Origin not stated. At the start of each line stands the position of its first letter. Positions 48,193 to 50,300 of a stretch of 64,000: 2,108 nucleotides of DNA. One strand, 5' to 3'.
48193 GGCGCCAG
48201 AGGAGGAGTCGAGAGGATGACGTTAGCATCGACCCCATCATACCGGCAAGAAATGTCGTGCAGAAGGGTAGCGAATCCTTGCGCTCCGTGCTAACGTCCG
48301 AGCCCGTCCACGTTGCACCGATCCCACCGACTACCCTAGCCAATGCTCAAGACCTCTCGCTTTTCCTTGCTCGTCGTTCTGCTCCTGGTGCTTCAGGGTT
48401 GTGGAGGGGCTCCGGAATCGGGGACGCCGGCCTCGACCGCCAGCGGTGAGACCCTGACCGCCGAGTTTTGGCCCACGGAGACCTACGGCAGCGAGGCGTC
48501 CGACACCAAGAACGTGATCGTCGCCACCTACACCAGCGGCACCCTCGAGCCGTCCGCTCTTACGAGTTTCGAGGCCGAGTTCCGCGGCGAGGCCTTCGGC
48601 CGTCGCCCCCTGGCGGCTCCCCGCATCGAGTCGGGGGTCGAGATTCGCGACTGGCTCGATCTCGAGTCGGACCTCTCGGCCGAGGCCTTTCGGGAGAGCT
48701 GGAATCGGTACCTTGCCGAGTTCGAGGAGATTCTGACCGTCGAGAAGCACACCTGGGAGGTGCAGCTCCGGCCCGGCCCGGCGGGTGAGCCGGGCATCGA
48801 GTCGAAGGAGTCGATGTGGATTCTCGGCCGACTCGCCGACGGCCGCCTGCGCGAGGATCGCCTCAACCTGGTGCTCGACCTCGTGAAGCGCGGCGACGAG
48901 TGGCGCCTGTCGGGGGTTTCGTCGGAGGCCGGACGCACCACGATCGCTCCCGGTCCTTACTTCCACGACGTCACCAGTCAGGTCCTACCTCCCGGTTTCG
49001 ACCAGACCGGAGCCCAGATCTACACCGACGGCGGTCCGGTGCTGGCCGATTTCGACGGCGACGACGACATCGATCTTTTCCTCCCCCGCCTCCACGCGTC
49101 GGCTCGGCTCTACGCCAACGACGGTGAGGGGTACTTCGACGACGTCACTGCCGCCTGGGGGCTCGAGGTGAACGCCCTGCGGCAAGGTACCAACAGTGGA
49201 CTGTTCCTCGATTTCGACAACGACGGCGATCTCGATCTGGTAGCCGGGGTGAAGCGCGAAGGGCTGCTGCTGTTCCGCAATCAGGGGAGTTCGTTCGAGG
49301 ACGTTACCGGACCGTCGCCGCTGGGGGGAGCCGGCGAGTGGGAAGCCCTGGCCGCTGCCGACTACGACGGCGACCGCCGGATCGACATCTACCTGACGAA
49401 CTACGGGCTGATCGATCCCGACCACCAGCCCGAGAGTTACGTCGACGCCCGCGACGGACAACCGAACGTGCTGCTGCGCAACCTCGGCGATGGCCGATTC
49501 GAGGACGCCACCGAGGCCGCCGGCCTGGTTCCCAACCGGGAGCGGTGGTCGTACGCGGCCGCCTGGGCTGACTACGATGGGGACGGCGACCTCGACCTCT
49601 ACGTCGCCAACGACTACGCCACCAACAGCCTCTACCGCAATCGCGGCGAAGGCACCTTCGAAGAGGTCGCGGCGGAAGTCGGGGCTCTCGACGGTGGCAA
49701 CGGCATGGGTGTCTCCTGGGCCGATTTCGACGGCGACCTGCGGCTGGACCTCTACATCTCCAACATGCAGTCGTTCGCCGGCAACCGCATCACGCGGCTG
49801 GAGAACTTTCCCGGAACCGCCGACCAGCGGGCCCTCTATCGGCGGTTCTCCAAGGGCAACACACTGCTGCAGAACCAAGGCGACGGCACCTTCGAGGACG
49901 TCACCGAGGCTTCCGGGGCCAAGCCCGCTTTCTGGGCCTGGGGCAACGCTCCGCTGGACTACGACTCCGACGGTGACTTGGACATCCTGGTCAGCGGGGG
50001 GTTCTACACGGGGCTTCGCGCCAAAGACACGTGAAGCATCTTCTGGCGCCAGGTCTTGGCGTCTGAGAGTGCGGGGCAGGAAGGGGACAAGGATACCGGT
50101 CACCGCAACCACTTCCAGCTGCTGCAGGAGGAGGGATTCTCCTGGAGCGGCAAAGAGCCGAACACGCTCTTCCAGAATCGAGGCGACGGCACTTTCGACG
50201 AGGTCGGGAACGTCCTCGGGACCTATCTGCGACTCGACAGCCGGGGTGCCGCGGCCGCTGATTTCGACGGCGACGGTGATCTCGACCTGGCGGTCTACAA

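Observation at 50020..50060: In-frame TGA splits a CRTAC1-TlpA fusion gene at a position where the paralog has Arg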

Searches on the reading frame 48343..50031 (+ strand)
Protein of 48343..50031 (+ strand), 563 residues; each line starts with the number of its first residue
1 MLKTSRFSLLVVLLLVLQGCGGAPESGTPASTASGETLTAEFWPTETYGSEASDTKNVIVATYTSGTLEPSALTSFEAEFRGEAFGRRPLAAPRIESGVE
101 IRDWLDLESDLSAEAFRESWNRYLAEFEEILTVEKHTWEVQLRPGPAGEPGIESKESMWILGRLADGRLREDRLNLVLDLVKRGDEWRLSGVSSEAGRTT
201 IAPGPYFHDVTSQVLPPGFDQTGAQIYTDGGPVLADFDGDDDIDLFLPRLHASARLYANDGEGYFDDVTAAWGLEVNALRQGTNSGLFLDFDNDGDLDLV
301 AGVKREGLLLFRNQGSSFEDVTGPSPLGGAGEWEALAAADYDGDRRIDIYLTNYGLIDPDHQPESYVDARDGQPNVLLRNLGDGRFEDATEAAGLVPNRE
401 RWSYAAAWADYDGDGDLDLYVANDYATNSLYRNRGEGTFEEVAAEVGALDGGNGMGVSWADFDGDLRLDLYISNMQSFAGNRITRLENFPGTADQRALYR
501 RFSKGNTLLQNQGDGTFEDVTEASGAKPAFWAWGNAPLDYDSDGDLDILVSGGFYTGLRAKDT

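Call 6: search_protein_families(library=pfam, proteins=[window:48343-50031:+], max_evalue=0.01)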
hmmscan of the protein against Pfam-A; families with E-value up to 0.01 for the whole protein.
window:48343-50031:+ (563 aa): 2 families
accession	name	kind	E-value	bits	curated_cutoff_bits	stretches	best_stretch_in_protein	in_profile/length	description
PF13517.12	FG-GAP_3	-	3.1e-43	146.6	26.9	5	410-472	1-61/61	FG-GAP-like repeat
PF01839.29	FG-GAP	-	8.4e-14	51.5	22.1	2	404-427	3-26/37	FG-GAP repeat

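Call 15: find_related_loci(query=A1, collection=genome_contigs, flank=6000)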
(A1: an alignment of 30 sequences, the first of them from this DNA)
Query A1 (563 aa) in genome_contigs; peptide patterns used: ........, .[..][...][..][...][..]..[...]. (x = any residue, [..] = any of these).
80 stretches matched a pattern; 34 encode a relative of the query (tblastn E <= 1e-3); 34 distinct loci.
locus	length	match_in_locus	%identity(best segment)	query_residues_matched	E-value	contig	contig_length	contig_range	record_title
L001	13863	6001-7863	82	1-563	0e+0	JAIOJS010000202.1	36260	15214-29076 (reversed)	MAG: Thermoanaerobaculia bacterium isolate MAG_62 contig_109044, whole genome shotgun sequence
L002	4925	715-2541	75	11-563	0e+0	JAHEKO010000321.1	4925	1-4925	MAG: Acidobacteria bacterium isolate Ww585 NODE_74419_length_4925_cov_19.240633, whole genome shotgun sequence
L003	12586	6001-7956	72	6-563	0e+0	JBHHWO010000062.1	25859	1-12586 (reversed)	MAG: Thermoanaerobaculia bacterium isolate S.2_sp2_bin.11 NODE_226_length_25859_cov_8.792939, whole genome shotgun seque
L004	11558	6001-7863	72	5-563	0e+0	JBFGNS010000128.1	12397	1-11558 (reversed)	MAG: Thermoanaerobaculia bacterium isolate Mix_sand03.2021.01.Z.37 k141_107964_length_12397_cov_17.9289, whole genome sh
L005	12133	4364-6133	59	10-563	0e+0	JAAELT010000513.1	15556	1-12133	MAG: bacterium isolate Bpl_12 BplG_CONTIG4716633, whole genome shotgun sequence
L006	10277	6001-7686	65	15-563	0e+0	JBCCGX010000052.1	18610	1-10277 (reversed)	MAG: Acidobacteriota bacterium isolate P01_B01_bin.53 k141_3308448_length_18610_cov_63.3508, whole genome shotgun sequen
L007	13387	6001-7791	65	36-563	0e+0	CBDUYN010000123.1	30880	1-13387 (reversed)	MAG TPA_asm: uncultured bacterium isolate SRR22302374_binner12_Refined_89 genome assembly, contig: ERZ26661914.660, whol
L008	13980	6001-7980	62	5-563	0e+0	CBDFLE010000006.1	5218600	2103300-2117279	MAG: Candidatus Multivoradales bacterium isolate 28b26adc-de60-4d61-9d00-aad20df54228 genome assembly, contig: contig_5,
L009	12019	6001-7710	60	30-563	0e+0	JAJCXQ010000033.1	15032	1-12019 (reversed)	MAG: Acidobacteriota bacterium isolate OFTM268 OFTM268_32, whole genome shotgun sequence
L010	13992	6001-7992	59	31-563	0e+0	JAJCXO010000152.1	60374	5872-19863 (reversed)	MAG: Acidobacteriota bacterium isolate OFTM223 OFTM223_151, whole genome shotgun sequence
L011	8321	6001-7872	57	19-563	0e+0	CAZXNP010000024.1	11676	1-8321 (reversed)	MAG TPA_asm: uncultured Anaerolineales bacterium isolate binchicken_co275_228 genome assembly, contig: NODE_8447_length_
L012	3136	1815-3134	69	9-554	0e+0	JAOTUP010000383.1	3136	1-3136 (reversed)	MAG: Acidobacteriota bacterium isolate 13_May_SF_Bin12 13_May_SF_Bin12_scaffold_35386_c1, whole genome shotgun sequence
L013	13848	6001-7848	54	23-563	1e-171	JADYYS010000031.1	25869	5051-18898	MAG: Ardenticatenales bacterium isolate SJ541 c_000000527307, whole genome shotgun sequence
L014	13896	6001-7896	53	20-563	2e-158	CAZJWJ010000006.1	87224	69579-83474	MAG TPA_asm: uncultured Anaerolineales bacterium isolate binchicken_co350_168 genome assembly, contig: NODE_391_length_8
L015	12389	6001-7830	48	1-563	7e-146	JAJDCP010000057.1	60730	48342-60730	MAG: Planctomycetota bacterium isolate OFTM248 OFTM248_56, whole genome shotgun sequence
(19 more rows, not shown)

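Call 23: search_protein_families(library=ncbifam, proteins=[window:48343-50031:+], max_evalue=0.001)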
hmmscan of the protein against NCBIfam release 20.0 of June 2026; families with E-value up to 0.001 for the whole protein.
window:48343-50031:+ (563 aa): 0 families

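Call 40: find_related_loci(query=A1, collection=metagenome_contigs, flank=4000)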
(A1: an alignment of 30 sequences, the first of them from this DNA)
Query A1 (563 aa) in metagenome_contigs; peptide patterns used: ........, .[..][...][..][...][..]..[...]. (x = any residue, [..] = any of these).
71 stretches matched a pattern; 21 encode a relative of the query (tblastn E <= 1e-3); 21 distinct loci.
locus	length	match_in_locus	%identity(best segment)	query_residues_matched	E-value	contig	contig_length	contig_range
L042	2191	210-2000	76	31-563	0e+0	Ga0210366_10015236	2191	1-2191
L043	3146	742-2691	71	11-563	0e+0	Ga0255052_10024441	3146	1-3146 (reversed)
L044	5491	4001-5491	71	9-554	0e+0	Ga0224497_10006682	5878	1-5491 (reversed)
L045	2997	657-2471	67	36-563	0e+0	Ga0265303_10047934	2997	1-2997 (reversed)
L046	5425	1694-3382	65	10-563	0e+0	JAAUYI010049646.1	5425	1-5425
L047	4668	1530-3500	55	2-563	0e+0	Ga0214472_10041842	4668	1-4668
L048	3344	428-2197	55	43-563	0e+0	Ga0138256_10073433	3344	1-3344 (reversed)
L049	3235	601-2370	54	43-563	0e+0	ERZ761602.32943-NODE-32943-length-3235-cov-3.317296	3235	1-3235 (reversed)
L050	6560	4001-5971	54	37-563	7e-171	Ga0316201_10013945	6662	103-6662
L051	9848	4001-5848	54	23-563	3e-173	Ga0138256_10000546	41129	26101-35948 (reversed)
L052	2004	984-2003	70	8-547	1e-161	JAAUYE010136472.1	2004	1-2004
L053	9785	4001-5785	50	10-563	4e-145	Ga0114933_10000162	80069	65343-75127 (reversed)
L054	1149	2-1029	80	235-563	2e-118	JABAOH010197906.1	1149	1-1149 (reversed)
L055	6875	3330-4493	40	207-561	3e-30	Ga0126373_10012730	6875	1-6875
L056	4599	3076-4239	40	207-561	4e-30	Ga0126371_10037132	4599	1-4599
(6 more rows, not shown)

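Call 58: search_protein_families(library=pfam, proteins=[L013:8770-9696:+, L013:9948-11480:+, L013:9665-11164:-, L013:11099-12955:+, L013:12930-13625:-], max_evalue=0.0001)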
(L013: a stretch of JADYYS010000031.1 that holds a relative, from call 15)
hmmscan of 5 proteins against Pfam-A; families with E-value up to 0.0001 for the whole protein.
L013:8770-9696:+ (309 aa): 0 families

L013:9948-11480:+ (511 aa): 1 family
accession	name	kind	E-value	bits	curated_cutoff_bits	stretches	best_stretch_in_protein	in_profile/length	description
PF04203.18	Sortase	-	1.6e-22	80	26.6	1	346-489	1-125/125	Sortase domain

L013:9665-11164:- (499 aa): 1 family
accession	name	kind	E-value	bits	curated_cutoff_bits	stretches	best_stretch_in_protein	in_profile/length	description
PF00528.27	BPD_transp_1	-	9e-14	52.1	26.4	1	307-493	1-176/184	Binding-protein-dependent transport system inner membrane component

L013:11099-12955:+ (619 aa): 1 family
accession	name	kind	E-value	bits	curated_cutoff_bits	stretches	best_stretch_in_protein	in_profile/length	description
PF03841.19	SelA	-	8.1e-138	459.9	22.8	1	233-595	1-366/367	L-seryl-tRNA selenium transferase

L013:12930-13625:- (231 aa): 1 family
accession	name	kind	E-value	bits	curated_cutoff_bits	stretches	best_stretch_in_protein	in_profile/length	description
PF01810.24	LysE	-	3.8e-26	92.2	25.6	1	26-227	2-192/193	LysE type translocator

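Call 68: search_solved_structures(query=window:48343-50031:+, max_evalue=0.001)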
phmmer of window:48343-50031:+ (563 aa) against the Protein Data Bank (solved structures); distinct sequences matched with E-value up to 0.001: 1.
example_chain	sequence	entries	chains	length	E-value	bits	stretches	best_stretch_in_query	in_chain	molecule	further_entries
9etn_A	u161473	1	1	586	2e-12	49.7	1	205-475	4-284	Cartilage acidic protein 1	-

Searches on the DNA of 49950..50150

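Call 73: search_rna_families(source=window, start=49950, end=50150, threshold=evalue, max_evalue=10)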
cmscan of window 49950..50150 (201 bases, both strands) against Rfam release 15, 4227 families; matches with E-value up to 10: 4.
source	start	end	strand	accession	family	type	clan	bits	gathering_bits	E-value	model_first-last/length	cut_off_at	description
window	50090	50140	+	RF03674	MIR5387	Gene; miRNA;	-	15.5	69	1.3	23-73/96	no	MIR5387 microRNA precursor family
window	50037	50071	+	RF04240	mir-4716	Gene; miRNA;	-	13.7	76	3.9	1-84/84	no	mir-4716 microRNA precursor family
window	50051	50150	+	RF02127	GNAS-AS1_1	Gene; lncRNA;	-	12.9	45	6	1-105/105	no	GNAS antisense RNA 1 conserved region 1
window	50089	50141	-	RF03674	MIR5387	Gene; miRNA;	-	12.4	69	9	22-74/96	no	MIR5387 microRNA precursor family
